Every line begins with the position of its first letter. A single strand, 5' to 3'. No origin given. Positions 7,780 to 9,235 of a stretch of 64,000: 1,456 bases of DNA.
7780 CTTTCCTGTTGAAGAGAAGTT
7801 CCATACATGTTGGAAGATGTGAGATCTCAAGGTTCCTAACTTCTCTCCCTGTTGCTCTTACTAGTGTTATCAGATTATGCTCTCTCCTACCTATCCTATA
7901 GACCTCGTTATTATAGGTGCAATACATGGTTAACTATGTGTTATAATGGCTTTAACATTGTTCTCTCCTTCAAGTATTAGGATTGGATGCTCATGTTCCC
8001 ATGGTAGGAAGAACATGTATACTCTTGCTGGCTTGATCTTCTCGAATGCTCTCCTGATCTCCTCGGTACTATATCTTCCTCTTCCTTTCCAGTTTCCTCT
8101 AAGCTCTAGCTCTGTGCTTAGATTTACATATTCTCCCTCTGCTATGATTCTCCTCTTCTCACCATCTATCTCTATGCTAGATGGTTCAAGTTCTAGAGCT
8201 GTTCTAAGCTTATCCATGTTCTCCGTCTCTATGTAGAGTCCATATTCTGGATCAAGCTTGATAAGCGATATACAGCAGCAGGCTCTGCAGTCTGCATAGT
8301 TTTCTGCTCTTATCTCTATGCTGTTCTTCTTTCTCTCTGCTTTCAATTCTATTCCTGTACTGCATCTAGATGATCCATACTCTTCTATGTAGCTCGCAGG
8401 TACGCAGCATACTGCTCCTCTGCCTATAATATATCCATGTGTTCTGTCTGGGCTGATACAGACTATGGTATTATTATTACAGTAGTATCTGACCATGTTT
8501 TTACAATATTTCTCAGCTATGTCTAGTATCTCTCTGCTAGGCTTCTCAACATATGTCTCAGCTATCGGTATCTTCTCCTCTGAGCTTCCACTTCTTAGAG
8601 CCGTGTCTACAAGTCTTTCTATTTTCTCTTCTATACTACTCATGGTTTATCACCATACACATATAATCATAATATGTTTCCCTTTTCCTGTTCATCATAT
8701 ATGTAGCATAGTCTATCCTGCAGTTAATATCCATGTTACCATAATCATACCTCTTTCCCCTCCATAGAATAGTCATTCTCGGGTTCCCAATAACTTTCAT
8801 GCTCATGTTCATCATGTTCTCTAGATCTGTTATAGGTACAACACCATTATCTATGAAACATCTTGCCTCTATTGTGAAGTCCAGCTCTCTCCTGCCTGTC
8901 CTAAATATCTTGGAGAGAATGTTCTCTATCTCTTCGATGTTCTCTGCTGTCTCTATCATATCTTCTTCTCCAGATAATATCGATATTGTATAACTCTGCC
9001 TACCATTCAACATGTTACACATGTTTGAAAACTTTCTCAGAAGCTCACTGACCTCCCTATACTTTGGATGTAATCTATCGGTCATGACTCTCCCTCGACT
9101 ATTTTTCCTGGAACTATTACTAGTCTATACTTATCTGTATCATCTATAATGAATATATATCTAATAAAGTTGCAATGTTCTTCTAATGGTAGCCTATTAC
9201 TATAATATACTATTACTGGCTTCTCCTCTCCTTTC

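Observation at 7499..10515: Translationally coupled 6-7 gene cassette with a diverged, inverted second copy 52 kb away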

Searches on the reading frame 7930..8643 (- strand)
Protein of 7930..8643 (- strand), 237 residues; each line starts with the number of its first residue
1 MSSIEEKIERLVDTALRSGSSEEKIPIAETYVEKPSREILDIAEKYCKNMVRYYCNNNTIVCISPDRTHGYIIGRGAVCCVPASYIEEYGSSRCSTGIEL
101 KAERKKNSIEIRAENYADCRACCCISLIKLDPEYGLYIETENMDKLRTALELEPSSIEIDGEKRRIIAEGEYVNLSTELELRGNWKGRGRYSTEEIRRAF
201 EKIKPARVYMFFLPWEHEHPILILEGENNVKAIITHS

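Call 4: search_protein_families(library=pfam, proteins=[window:7930-8643:-], max_evalue=1)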
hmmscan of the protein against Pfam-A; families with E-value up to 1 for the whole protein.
window:7930-8643:- (237 aa): 0 families

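Call 5: search_protein_families(library=phrogs, proteins=[window:7930-8643:-], max_evalue=1)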
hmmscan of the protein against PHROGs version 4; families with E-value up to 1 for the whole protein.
window:7930-8643:- (237 aa): 1 family
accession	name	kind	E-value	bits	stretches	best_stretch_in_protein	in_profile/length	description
phrog_36669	-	unknown function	0.072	13.4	1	128-204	4-78/335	-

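Call 16: find_encoding_contigs(protein=window:7930-8643:-, flank=10000, max_places=6)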
Protein window:7930-8643:- (237 aa): 4 contigs read that carry it; 4 places shown.
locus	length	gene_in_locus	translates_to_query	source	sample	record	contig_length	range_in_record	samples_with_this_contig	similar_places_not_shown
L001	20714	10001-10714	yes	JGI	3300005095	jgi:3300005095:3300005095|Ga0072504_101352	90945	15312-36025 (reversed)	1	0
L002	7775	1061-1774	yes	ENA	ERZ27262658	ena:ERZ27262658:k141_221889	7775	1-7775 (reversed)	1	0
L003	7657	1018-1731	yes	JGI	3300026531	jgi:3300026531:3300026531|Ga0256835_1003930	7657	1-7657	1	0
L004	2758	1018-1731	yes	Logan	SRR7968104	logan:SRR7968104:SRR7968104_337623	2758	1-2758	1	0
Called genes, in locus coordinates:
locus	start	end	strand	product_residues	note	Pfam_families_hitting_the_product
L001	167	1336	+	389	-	-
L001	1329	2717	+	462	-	PF00270:DEAD (faint)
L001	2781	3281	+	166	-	-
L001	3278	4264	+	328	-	-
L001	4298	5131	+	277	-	-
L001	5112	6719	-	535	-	PF00270:DEAD (faint), PF04851:ResIII (weak), PF13307:Helicase_C_2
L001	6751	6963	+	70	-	-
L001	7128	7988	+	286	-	PF08271:Zn_Ribbon_TF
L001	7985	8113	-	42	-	-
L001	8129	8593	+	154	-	-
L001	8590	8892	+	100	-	-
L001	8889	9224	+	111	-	-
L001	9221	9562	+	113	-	-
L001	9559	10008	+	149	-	-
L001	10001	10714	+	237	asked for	-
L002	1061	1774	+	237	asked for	-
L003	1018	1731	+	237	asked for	-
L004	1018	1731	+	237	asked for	-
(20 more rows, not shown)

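Call 37: search_protein_families(library=padloc, proteins=[window:7930-8643:-], max_evalue=1)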
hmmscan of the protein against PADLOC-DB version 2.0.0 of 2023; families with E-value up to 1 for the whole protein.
window:7930-8643:- (237 aa): 1 family
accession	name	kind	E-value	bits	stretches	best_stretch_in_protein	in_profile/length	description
PDLC02097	Cas5b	-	0.018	12.9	1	41-107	7-72/251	-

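Call 38: search_protein_families(library=ncbifam, proteins=[window:7930-8643:-], max_evalue=1)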
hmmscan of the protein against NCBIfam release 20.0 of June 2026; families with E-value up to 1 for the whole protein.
window:7930-8643:- (237 aa): 0 families

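Call 41: search_solved_structures(query=A2, max_evalue=10)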
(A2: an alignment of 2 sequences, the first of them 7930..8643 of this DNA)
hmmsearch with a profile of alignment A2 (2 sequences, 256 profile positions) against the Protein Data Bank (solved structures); distinct sequences matched with E-value up to 10: 3.
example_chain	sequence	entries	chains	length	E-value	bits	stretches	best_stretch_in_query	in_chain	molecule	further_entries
7rdr_A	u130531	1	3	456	0.0048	19.5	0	7-26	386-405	Circular tendon repeat protein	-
6mel_B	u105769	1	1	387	0.6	12.6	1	129-176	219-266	Succinate--CoA ligase [ADP-forming] subunit beta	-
5kpe_A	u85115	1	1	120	0.68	12.4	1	144-189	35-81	De novo Beta Sheet Design Protein OR664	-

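Call 46: find_homologous_proteins(query=A2, max_evalue=10)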
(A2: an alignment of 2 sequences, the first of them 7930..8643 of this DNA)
Query A2 (2 sequences) (237 aa, profile of the alignment): 2 proteins with E <= 10 among 3738 candidates.
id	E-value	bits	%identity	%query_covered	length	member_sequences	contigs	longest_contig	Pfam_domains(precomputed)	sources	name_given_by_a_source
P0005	1.8e-126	439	33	31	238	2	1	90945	-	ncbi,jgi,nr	ncbi:MAG: hypothetical protein GXO26_08410 [Crenarchaeota archaeon]|nr:hypothetical protein [Thermop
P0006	5.0e-124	431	100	100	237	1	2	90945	-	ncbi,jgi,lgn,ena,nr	ncbi:MAG: hypothetical protein GXO26_08020 [Crenarchaeota archaeon]|nr:hypothetical protein [Thermop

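Call 56: predict_structure(alignment_id=A9)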
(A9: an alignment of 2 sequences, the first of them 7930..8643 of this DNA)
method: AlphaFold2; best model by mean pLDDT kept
length: 237 residues; sequences in the alignment: 2
mean_pLDDT: 49.5   pTM: 0.50
mean pLDDT of the five models: 49.5, 42.7, 42.0, 41.7, 35.3
residues with pLDDT >= 90: 0; 70-90: 40; 50-70: 69; < 50: 128
segments of 3 or more residues with pLDDT < 50: 1-32, 77-142, 151-170, 184-186, 213-218
pLDDT, mean of each block of 10 residues (from residue 1): 43 39 30 66 80 63 67 58 34 31 33 31 30 36 51 33 32 55 54 72 69 49 69 68
secondary structure, 60 per line:
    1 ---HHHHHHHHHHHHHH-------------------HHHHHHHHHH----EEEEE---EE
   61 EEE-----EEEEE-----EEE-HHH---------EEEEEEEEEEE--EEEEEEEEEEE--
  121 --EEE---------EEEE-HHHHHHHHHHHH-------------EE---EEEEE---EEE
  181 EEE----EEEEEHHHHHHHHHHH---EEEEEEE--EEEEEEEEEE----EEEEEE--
elements in order: H4-17 H37-46 E51-55 E59-63 E69-73 E79-81 E95-105 E108-118 E123-125 E135-138 H140-151 E170-174 E178-183 E188-192 H193-203 E207-213 E216-225 E230-235
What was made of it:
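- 7930..8643 (-): A5 (F5), 237 aa. Predicted two-domain, sliding-clamp-like (PCNA-like) protein. AF2 pLDDT 49.5, pTM 0.50 (call 56).
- On PCNA / DNA sliding clamp: Its C-terminal half shows the expected order and its N-terminal half only partly (call 56).
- The F5 model's C-terminal half has the strand-helix-3 strands-helix-3 strands order of a clamp domain (call 56).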

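Call 65: fold_search(model_id=the predicted structure, library=pdb)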
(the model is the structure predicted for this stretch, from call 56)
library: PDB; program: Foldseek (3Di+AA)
matches with E <= 10: 195; with E <= 0.001: 0
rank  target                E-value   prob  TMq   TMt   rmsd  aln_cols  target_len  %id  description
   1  2izo_C                2.3e-03  0.99  0.36  0.35  15.4       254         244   10  Structure of an Archaeal PCNA1-PCNA2-FEN1 Complex (released 2006-09-06)
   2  4k3p_A                2.4e-03  0.99  0.34  0.25  15.5       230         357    8  E. coli sliding clamp in complex with AcQLALF (released 2013-05-01)
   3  2hik_L                3.0e-03  0.98  0.32  0.31  14.8       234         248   11  heterotrimeric PCNA sliding clamp (released 2006-11-07)
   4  7rpx_A                3.5e-03  0.98  0.36  0.34  15.7       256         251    9  Archaeal DNA ligase and heterotrimeric PCNA in complex with end-joined DNA (released 2021-11-17)
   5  2hik_A                5.5e-03  0.98  0.37  0.35  15.5       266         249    8  heterotrimeric PCNA sliding clamp (released 2006-11-07)
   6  2ix2_A                6.1e-03  0.97  0.35  0.37  14.9       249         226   10  Crystal structure of the heterotrimeric PCNA from Sulfolobus solfataricus (released 2006-10-04)
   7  2awa_D                7.6e-03  0.95  0.33  0.23  16.1       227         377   10  Crystal structure of DNA polymerase III, beta chain (EC 2.7.7.7) (np_344555.1) from STREPTOCOCCUS PNEUMONIAE TIGR4 at  (released 2005-09-20)
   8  2nti_A                1.0e-02  0.87  0.31  0.30  15.9       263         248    8  Crystal structure of PCNA123 heterotrimer. (released 2007-12-18)
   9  2nti_D                1.1e-02  0.96  0.36  0.35  15.4       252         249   10  Crystal structure of PCNA123 heterotrimer. (released 2007-12-18)
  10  2hii_A                1.2e-02  0.93  0.35  0.34  15.8       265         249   10  heterotrimeric PCNA sliding clamp (released 2006-11-07)
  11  6djk_A                1.3e-02  0.93  0.35  0.25  14.9       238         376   10  Structure of DNA polymerase III subunit beta from Rickettsia typhi in complex with a natural product (released 2019-05-29)
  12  6ptv_A                2.9e-02  0.77  0.32  0.22  15.2       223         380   10  Crystal structure of a DnaN sliding clamp (DNA polymerase III subunit beta) from Rickettsia rickettsii bound to grisel (released 2019-08-07)
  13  7rpo_A                2.9e-02  0.75  0.33  0.31  16.6       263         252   10  Archaeal DNA ligase and heterotrimeric PCNA in complex with non-ligatable DNA (released 2021-11-17)
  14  8e84_C                3.2e-02  0.84  0.35  0.34  16.0       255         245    7  Human PCNA mutant- C148S (released 2023-04-12)
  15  2awa_B                4.0e-02  0.72  0.33  0.23  17.4       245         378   11  Crystal structure of DNA polymerase III, beta chain (EC 2.7.7.7) (np_344555.1) from STREPTOCOCCUS PNEUMONIAE TIGR4 at  (released 2005-09-20)
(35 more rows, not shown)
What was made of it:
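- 7930..8643 (-): The Foldseek PDB top 21 hits are all sliding clamps, led by 2izo_C at E 2.3e-3, prob 0.99, TMq 0.36 (call 65).
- On PCNA / DNA sliding clamp: The Foldseek top 21 are all clamps, but TMq is at most 0.37 (call 65).
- On Cas5 / Cascade-like RAMP complex: The fold search points to clamps instead (call 65).
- Closest known: Crenarchaeal heterotrimeric PCNA. Same: These chains are the best fold matches to the F5 model (call 65).
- F5 model: the top 21 PDB hits are clamps, full length (call 65). F5 has PCNA size and PCNA-like fold hits (calls 56, 65). Crenarchaeal hosts use heterotrimeric PCNA (established knowledge; these PDB entries top call 65).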

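Call 74: search_solved_structures(query=A12, max_evalue=10, show_alignments=2)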
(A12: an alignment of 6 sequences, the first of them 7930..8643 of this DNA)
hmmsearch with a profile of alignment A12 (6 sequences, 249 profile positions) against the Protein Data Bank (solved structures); distinct sequences matched with E-value up to 10: 3.
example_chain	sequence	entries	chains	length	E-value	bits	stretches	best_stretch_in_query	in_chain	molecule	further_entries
8ouw_6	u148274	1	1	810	0.074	15.4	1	125-237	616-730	DNA replication licensing factor mcm-6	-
7ase_V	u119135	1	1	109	0.23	13.7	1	3-67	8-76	Protein translation factor SUI1 homolog, putative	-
4rm6_A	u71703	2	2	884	2.3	10.5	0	165-195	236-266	Heme/hemopexin-binding protein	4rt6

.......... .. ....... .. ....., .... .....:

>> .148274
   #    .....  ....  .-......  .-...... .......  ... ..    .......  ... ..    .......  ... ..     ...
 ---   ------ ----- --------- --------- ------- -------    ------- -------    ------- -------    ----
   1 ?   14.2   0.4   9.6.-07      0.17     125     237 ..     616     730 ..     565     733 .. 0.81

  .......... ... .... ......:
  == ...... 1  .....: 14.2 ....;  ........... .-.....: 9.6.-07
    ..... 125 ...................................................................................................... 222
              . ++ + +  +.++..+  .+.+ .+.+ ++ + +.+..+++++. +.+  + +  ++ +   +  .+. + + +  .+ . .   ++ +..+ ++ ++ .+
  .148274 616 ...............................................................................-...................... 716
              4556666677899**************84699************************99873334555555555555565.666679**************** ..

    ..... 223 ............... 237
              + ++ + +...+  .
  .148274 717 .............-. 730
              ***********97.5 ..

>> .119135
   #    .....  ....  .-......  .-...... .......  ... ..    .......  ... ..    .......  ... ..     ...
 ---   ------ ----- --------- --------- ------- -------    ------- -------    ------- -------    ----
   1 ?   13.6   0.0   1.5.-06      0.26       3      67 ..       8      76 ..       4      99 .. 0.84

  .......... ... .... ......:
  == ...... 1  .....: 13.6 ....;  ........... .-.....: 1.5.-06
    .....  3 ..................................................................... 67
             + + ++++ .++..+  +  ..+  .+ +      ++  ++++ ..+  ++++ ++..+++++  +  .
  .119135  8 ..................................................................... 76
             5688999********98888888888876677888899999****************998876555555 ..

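Call 75: search_protein_families(library=pfam, alignment_id=A12, max_evalue=10)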
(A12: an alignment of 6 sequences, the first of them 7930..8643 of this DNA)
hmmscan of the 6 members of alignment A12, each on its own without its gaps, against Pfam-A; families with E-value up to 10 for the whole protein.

A. member 1, window:7930-8643:- (237 aa): 0 families

B. families by the number of members that match (of 6 scanned): 3 families
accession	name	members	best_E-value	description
PF17026.10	zf-RRPl_C4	1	0.035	Putative ribonucleoprotein zinc-finger pf C4 type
PF02406.22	MmoB_DmpM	1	0.039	MmoB/DmpM family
PF20297.4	MSSS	1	0.12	MutS2 and Smr-associated SH3 domain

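Call 93: search_dna_similar(query=window:7930-8643:-, collection=phages, mode=protein, max_evalue=10, max_rows=10)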
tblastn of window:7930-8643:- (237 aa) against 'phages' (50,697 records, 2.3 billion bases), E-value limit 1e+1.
Records with a match: 5; places in all: 5; records where one place covers at least 80% of the query: 0.
Best place of each record, by identity: <60% 5.
By first word of the organism name: Yersinia 3; Rhodococcus 1; Gordonia 1.
By host as written in the record: Rhodococcus equi NRRL B-16538 1; Gordonia rubripertincta NRRL B-16540 1; Yersinia enterocolitica JL2002-6 1; Yersinia enterocolitica JL2004-21 1; Yersinia enterocolitica LN1996-YE105.5R 1.
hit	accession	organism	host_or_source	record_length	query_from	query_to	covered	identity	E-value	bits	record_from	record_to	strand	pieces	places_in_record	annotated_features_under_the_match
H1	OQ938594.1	Rhodococcus phage Jflix2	Rhodococcus equi NRRL B-16538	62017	142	229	37%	29.5%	5e-1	37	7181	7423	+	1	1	10: portal protein | 9: membrane protein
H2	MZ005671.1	Gordonia phage DumpTruck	Gordonia rubripertincta NRRL B-16540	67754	54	115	26%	28.1%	5e+0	34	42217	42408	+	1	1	63: hypothetical protein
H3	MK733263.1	Yersinia phage YeP5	Yersinia enterocolitica JL2002-6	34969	31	86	24%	30.4%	2e+0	35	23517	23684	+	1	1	hypothetical protein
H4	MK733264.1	Yersinia phage YeP6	Yersinia enterocolitica JL2004-21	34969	31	86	24%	30.4%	2e+0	35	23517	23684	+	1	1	hypothetical protein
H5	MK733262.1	Yersinia phage YeP4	Yersinia enterocolitica LN1996-YE105.5R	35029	31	86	24%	30.4%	2e+0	35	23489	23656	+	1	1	hypothetical protein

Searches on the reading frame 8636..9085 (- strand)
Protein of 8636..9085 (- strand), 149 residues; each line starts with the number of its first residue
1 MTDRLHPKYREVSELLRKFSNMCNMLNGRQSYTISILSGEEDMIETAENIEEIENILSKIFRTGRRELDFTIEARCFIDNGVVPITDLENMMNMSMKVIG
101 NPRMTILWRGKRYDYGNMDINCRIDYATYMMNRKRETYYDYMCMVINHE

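Call 4: search_protein_families(library=pfam, proteins=[window:8636-9085:-], max_evalue=1)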
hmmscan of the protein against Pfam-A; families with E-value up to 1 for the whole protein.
window:8636-9085:- (149 aa): 2 families
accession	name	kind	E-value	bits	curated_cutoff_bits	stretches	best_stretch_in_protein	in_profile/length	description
PF20833.2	RNase_E_G_Thio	-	0.046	14.3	26.8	1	115-137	34-56/86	RNase E/G, Thioredoxin-like domain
PF09398.16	FOP_dimer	-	0.16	12.7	29.4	1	10-55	19-59/81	FOP N terminal dimerisation domain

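Call 5: search_protein_families(library=phrogs, proteins=[window:8636-9085:-], max_evalue=1)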
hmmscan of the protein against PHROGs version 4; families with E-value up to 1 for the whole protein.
window:8636-9085:- (149 aa): 0 families

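Call 37: search_protein_families(library=padloc, proteins=[window:8636-9085:-], max_evalue=1)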
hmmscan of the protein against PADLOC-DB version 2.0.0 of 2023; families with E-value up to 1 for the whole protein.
window:8636-9085:- (149 aa): 0 families

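Call 38: search_protein_families(library=ncbifam, proteins=[window:8636-9085:-], max_evalue=1)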
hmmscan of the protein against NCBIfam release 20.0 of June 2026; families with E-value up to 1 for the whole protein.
window:8636-9085:- (149 aa): 0 families

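Call 43: search_solved_structures(query=A5, max_evalue=10)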
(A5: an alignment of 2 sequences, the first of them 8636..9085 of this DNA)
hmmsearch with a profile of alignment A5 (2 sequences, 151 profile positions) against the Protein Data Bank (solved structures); distinct sequences matched with E-value up to 10: 7.
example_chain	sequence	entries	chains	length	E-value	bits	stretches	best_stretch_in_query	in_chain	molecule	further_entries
1mw7_A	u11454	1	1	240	0.13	15.8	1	39-111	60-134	HYPOTHETICAL PROTEIN HP0162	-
4jrx_D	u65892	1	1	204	0.4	14.2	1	48-93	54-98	CA5 TCR alpha chain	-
3kxf_D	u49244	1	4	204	0.41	14.2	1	48-93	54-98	SB27 T cell receptor alpha chain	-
2ak4_D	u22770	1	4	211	0.44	14.1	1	48-94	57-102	SB27 T cell receptor alpha chain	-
9zcl_A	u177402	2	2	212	0.78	13.3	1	48-83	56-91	N17.3.2 TCR alpha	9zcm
7t2d_D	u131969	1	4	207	0.95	13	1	48-83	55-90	T cell receptor, B1, alpha chain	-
7pb2_D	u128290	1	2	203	1.1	12.8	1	48-82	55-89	TCR alpha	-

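Call 44: find_homologous_proteins(query=A5, max_evalue=10)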
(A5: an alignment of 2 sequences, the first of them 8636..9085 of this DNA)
Query A5 (2 sequences) (149 aa, profile of the alignment): 2 proteins with E <= 10 among 173 candidates.
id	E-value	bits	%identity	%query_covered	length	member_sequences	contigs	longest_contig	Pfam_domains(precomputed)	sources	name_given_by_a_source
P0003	2.0e-79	283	100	100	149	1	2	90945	-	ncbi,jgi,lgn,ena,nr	ncbi:MAG: hypothetical protein GXO26_08025 [Crenarchaeota archaeon]|nr:hypothetical protein [Thermop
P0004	3.4e-61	224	27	72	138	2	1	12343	-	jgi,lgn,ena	-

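Call 101: search_solved_structures(query=A15, max_evalue=10)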
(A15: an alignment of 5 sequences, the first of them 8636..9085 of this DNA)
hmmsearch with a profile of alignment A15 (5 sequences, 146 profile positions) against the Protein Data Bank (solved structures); distinct sequences matched with E-value up to 10: 9.
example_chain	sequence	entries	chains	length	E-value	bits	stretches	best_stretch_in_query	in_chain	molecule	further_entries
2bg5_A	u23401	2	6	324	0.078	16.3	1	13-64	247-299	PHOSPHOENOLPYRUVATE-PROTEIN KINASE | PHOSPHOENOLPYRUVATE-PROTEIN KINASE (PTS SYSTEM EI COMPONENT IN BACTERIA)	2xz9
2xz7_A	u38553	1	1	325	0.078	16.3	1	13-64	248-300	PHOSPHOENOLPYRUVATE-PROTEIN KINASE (PTS SYSTEM EI COMPONENT IN BACTERIA)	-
6vbj_A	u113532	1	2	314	0.082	16.2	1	13-64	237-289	Phosphoenolpyruvate-protein phosphotransferase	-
1mw7_A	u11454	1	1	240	0.43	13.9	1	33-107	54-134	HYPOTHETICAL PROTEIN HP0162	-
9bh5_CU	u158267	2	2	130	0.59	13.4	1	58-98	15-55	Large ribosomal subunit protein eL22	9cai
3idv_A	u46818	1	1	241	0.65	13.3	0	82-112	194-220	Protein disulfide-isomerase A4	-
2jvf_A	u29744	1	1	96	0.72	13.1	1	25-88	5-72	de novo protein M7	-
4nez_A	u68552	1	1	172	0.89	12.8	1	13-61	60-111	Engineered protein OR276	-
4ney_A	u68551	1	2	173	1.8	11.8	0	13-61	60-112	Engineered protein OR277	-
